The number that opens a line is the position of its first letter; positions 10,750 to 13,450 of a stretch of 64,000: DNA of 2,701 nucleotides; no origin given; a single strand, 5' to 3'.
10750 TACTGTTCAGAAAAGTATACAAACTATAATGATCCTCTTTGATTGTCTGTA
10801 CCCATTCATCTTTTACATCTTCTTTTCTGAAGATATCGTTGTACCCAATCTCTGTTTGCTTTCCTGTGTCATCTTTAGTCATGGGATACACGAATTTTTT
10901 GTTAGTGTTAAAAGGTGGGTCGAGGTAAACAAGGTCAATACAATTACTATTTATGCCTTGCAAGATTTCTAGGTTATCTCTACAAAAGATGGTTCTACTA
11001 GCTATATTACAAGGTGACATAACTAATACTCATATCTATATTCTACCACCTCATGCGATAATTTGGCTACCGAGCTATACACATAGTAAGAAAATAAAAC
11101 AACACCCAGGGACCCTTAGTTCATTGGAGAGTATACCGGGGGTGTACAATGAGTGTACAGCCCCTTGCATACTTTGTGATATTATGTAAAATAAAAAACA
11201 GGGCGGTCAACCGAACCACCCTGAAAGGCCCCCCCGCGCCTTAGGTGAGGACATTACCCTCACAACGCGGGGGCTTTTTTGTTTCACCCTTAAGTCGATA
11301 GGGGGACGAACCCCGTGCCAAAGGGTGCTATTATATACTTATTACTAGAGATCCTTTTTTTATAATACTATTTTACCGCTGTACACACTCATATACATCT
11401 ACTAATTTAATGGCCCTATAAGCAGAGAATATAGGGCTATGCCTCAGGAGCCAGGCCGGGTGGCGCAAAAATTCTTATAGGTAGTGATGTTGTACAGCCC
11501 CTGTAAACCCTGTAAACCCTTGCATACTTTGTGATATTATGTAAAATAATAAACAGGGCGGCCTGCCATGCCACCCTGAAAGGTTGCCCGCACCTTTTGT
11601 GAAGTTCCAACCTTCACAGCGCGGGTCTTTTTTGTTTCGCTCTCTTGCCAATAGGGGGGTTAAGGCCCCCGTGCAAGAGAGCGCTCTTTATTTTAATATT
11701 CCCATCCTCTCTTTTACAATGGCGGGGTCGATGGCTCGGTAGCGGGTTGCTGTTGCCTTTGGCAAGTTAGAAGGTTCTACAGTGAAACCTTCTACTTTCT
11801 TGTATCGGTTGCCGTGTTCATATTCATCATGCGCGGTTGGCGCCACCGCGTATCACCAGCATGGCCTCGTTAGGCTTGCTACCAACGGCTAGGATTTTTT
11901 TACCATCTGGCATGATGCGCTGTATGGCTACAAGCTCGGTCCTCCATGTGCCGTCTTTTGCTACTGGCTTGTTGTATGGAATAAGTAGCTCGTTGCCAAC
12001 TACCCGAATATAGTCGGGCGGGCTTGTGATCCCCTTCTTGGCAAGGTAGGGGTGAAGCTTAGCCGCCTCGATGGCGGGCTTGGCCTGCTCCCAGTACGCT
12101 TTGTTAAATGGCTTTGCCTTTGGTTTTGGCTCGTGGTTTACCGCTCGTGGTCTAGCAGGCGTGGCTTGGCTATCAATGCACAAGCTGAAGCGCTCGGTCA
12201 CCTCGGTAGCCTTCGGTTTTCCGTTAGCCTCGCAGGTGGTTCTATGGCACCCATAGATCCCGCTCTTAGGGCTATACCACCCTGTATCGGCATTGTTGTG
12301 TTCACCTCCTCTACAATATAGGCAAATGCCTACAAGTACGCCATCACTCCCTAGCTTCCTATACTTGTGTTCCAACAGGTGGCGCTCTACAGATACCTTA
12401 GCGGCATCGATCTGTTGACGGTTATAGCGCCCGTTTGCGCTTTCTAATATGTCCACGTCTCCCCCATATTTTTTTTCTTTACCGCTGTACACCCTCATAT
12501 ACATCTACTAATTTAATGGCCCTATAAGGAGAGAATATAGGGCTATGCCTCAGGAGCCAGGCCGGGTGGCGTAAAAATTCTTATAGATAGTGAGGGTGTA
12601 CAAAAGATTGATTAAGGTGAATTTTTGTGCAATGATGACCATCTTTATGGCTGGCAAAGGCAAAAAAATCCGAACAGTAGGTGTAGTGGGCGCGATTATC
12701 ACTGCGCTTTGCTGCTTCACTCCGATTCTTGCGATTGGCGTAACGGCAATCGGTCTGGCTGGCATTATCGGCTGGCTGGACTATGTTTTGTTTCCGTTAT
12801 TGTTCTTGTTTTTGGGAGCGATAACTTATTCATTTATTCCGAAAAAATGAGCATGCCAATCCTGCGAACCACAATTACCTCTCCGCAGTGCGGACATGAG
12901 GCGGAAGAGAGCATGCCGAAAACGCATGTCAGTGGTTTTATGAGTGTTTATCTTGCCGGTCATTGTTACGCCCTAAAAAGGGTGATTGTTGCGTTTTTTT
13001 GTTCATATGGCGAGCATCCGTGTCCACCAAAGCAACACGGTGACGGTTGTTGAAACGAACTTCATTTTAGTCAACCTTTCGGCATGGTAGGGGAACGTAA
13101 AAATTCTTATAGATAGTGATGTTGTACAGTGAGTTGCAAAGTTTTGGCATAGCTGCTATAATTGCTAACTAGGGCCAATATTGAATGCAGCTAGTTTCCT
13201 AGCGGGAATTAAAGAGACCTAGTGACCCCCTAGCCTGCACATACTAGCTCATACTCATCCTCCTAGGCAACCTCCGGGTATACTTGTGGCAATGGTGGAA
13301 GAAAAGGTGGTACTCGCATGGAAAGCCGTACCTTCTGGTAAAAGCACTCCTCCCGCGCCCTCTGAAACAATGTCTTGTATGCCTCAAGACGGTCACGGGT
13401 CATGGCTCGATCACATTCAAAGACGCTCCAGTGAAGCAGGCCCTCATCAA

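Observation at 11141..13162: Repeat family whose core ends exactly 4 nt before a -35 box, joining unrelated cassettes into an array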

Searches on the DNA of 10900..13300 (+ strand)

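Call 11: search_rna_families(source=window, start=10900, end=13300, threshold=evalue, max_evalue=10, show_alignments=3)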
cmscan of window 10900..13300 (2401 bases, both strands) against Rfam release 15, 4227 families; matches with E-value up to 10: 3.
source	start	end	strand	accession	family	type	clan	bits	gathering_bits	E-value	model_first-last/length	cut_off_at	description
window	11321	11386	-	RF01169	SNORD112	Gene; snRNA; snoRNA; CD-box;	CL00069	17.1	58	7.9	1-77/77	no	Small nucleolar RNA SNORD112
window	11204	11281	+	RF02399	NsiR1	Gene; sRNA;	-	16.8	39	4.4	1-60/60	no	Nitrogen stress-induced RNA 1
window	11222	11287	+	RF00489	ctRNA_p42d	Gene; antisense;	-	15.7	50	9.2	1-46/46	no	ctRNA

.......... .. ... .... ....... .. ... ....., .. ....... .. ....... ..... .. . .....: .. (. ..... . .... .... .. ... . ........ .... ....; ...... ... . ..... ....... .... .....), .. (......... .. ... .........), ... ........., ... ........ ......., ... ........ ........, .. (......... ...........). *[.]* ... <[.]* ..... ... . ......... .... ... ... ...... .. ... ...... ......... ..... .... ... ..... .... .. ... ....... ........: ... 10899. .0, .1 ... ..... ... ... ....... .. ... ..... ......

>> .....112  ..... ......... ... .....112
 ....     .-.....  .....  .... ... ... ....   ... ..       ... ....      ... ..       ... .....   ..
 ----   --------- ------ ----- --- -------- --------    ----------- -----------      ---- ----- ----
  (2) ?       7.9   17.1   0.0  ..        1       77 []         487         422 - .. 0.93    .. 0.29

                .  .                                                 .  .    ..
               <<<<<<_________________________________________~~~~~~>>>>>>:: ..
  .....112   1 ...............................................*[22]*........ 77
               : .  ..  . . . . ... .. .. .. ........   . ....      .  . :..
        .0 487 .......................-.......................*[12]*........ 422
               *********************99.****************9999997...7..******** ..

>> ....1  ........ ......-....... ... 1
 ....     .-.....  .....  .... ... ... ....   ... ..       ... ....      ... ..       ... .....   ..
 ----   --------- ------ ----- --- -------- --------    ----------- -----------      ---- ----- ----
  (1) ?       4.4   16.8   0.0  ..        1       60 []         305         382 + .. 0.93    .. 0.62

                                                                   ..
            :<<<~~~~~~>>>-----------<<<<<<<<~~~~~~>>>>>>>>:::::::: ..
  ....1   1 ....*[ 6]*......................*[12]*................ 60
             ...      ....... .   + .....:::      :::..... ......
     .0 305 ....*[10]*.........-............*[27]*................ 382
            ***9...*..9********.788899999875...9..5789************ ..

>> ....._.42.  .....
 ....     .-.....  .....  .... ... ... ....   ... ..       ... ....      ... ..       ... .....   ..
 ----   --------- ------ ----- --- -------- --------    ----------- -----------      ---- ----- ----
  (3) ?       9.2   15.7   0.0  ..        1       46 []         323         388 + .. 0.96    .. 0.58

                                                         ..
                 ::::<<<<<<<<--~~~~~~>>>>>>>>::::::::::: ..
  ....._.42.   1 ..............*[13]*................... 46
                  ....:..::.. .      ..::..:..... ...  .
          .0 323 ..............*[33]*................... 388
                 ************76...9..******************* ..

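Call 18: search_dna_similar(query=window:11100-13200:+, collection=plasmids, mode=distant, max_evalue=0.001)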
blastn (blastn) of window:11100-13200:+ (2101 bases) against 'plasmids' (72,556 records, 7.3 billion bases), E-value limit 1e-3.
No match.

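Call 19: search_dna_similar(query=window:11100-13200:+, collection=phages, mode=distant, max_evalue=0.001)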
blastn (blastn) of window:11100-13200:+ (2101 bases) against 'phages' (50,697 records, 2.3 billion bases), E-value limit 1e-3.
No match.

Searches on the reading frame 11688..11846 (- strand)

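Call 13: search_protein_families(library=pfam, proteins=[window:11688-11846:-], max_evalue=0.01)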
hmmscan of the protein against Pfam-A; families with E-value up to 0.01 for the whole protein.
window:11688-11846:- (52 aa): 0 families

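Call 44: search_protein_families(library=phrogs, proteins=[window:11688-11846:-], max_evalue=0.1)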
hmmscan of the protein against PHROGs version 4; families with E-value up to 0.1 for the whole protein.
window:11688-11846:- (52 aa): 0 families

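Call 45: search_protein_families(library=ncbifam, proteins=[window:11688-11846:-], max_evalue=0.1)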
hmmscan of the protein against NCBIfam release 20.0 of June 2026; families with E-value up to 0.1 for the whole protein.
window:11688-11846:- (52 aa): 1 family
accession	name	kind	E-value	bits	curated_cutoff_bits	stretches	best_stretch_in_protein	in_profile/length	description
TIGR02134.1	transald_staph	equivalog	0.04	13.6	281.95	1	12-46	21-55/236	transaldolase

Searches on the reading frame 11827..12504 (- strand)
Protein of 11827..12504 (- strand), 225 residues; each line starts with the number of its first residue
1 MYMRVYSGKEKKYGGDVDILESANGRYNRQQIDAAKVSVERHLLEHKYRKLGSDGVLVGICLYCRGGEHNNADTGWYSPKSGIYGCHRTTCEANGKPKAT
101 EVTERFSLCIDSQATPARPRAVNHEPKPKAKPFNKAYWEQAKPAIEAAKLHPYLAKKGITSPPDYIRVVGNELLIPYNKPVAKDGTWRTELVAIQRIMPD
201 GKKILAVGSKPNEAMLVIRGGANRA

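Call 13: search_protein_families(library=pfam, proteins=[window:11827-12504:-], max_evalue=0.01)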
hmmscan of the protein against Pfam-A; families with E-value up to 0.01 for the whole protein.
window:11827-12504:- (225 aa): 0 families

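Call 26: find_homologous_proteins(query=window:11827-12504:-, max_evalue=0.001)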
Query window:11827-12504:- (225 aa): 1 proteins with E <= 0.001 among 433 candidates.
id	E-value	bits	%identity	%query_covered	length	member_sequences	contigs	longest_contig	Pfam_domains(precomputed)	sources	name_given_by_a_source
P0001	2.6e-151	520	100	100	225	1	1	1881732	-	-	-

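Call 28: find_encoding_contigs(protein=P0001, flank=10000, max_places=10)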
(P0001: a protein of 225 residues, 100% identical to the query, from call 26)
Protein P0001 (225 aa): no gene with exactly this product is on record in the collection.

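Call 44: search_protein_families(library=phrogs, proteins=[window:11827-12504:-], max_evalue=0.1)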
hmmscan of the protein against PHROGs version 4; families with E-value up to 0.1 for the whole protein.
window:11827-12504:- (225 aa): 2 families
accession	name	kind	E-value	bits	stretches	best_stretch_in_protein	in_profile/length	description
phrog_2249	-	DNA, RNA and nucleotide metabolism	9.4e-06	25.5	1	113-220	95-199/802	DNA primase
phrog_47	-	DNA, RNA and nucleotide metabolism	0.00094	18.8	1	47-161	42-161/947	DNA primase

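Call 45: search_protein_families(library=ncbifam, proteins=[window:11827-12504:-], max_evalue=0.1)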
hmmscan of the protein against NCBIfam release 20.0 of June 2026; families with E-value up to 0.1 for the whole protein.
window:11827-12504:- (225 aa): 0 families

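Call 53: search_protein_representatives(protein=window:11827-12504:-)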
Query: 225 residues. Proteins with E-value up to 0.001 (for the whole library): 8; up to 1e-10: 3; up to 1e-30: 1. The best 8 are listed.
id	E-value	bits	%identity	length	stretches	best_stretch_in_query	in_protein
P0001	8.3e-152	519.5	100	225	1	1-225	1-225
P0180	4.4e-20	88.5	38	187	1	29-177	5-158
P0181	8.2e-14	68.0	35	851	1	28-223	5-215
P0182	7.3e-08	48.6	37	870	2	52-176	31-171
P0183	1.3e-05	41.2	39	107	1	28-118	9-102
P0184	7.9e-05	38.6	35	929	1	66-211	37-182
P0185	2.0e-04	37.3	41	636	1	71-210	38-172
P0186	3.8e-04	36.4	35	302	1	81-221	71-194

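Call 54: search_dna_similar(query=window:11827-12504:-, collection=phages, mode=protein, max_evalue=0.001, max_rows=10)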
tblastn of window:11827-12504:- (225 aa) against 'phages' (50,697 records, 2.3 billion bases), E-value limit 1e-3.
No match.

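Call 55: find_related_loci(query=window:11827-12504:-, collection=viral_contigs, flank=6000)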
Query window:11827-12504:- (225 aa) in viral_contigs; peptide patterns used: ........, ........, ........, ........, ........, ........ (x = any residue, [..] = any of these).
4 stretches matched a pattern, but none encodes a relative of the query by tblastn (E <= 1e-3).

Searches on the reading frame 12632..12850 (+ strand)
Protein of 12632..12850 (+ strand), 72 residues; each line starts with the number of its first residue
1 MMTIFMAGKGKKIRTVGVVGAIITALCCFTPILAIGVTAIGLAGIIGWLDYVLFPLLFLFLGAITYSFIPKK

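Call 13: search_protein_families(library=pfam, proteins=[window:12632-12850:+], max_evalue=0.01)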
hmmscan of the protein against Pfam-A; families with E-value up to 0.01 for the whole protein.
window:12632-12850:+ (72 aa): 1 family
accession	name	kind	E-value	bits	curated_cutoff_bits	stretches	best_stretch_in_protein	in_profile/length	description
PF11431.13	Transport_MerF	-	3.3e-13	49.7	24.3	1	30-71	1-42/45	Membrane transport protein MerF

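Call 36: find_homologous_proteins(query=window:12632-12850:+, max_evalue=0.001)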
Query window:12632-12850:+ (72 aa): 58 proteins with E <= 0.001 among 58 candidates.
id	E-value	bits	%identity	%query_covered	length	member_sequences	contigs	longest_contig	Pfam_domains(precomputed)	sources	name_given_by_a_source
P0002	1.4e-37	145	100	100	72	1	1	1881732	PF11431.14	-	-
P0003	7.6e-22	95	67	93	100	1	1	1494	PF11431.14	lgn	-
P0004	8.6e-22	95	67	93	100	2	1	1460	PF11431.14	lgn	-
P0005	3.3e-14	71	56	89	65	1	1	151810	PF11431.14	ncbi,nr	ncbi:MAG: mercury resistance system transport protein MerF [Rhodospirillales bacterium]|nr:mercury r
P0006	5.0e-14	70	56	89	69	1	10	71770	PF11431.14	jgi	-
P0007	8.4e-14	69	55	89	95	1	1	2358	PF11431.14,PF02411.21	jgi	jgi:mercuric ion transport protein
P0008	9.2e-14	69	55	89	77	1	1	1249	PF11431.14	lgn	-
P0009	1.9e-13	68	47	89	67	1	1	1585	PF11431.14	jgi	-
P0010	2.5e-13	68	49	65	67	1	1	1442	PF11431.14,PF02411.21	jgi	-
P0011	6.7e-13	66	57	90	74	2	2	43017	PF11431.14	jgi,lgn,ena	-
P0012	7.8e-13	66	47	89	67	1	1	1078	PF11431.14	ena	-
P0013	1.3e-12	66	65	72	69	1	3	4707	PF11431.14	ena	-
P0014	1.3e-12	66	61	68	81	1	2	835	PF11431.14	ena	-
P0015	2.4e-12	65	60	58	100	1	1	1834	PF11431.14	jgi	jgi:mercuric ion transport protein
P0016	2.9e-12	64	47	89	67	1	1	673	PF11431.14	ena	-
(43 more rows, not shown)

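Call 37: find_encoding_contigs(protein=P0003, flank=5000, max_places=4)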
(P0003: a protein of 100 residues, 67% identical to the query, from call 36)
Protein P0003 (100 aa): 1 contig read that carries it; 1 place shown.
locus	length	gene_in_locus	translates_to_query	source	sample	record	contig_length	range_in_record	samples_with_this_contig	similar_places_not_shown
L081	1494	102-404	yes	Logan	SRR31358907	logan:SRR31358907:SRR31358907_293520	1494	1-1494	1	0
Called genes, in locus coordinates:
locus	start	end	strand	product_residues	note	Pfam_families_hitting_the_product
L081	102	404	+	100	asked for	PF11431:Transport_MerF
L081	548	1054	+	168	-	-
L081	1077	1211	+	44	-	-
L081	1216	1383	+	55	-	-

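Call 38: find_encoding_contigs(protein=P0004, flank=5000, max_places=4)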
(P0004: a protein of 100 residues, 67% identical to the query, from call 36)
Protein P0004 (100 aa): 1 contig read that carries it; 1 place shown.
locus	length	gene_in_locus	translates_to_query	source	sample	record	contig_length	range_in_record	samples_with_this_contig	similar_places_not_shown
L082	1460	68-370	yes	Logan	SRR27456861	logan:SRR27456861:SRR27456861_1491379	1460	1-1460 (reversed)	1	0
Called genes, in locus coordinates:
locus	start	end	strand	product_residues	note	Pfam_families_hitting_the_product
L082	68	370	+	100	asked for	PF11431:Transport_MerF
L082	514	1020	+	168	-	-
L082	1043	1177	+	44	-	-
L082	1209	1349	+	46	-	-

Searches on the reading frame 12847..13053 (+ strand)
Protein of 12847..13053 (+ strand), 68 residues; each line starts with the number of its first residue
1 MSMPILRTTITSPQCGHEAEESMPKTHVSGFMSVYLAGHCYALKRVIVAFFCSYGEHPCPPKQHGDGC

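Call 13: search_protein_families(library=pfam, proteins=[window:12847-13053:+], max_evalue=0.01)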
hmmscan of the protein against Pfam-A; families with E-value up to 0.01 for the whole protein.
window:12847-13053:+ (68 aa): 0 families

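Call 45: search_protein_families(library=ncbifam, proteins=[window:12847-13053:+], max_evalue=0.1)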
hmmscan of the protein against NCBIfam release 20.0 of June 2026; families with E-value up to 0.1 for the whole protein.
window:12847-13053:+ (68 aa): 1 family
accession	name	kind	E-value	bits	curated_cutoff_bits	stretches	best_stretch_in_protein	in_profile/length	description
NF041374.1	GDCCVxC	domain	1.3e-09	38.1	40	1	9-64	2-57/58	GDCCVxC domain-containing (seleno)protein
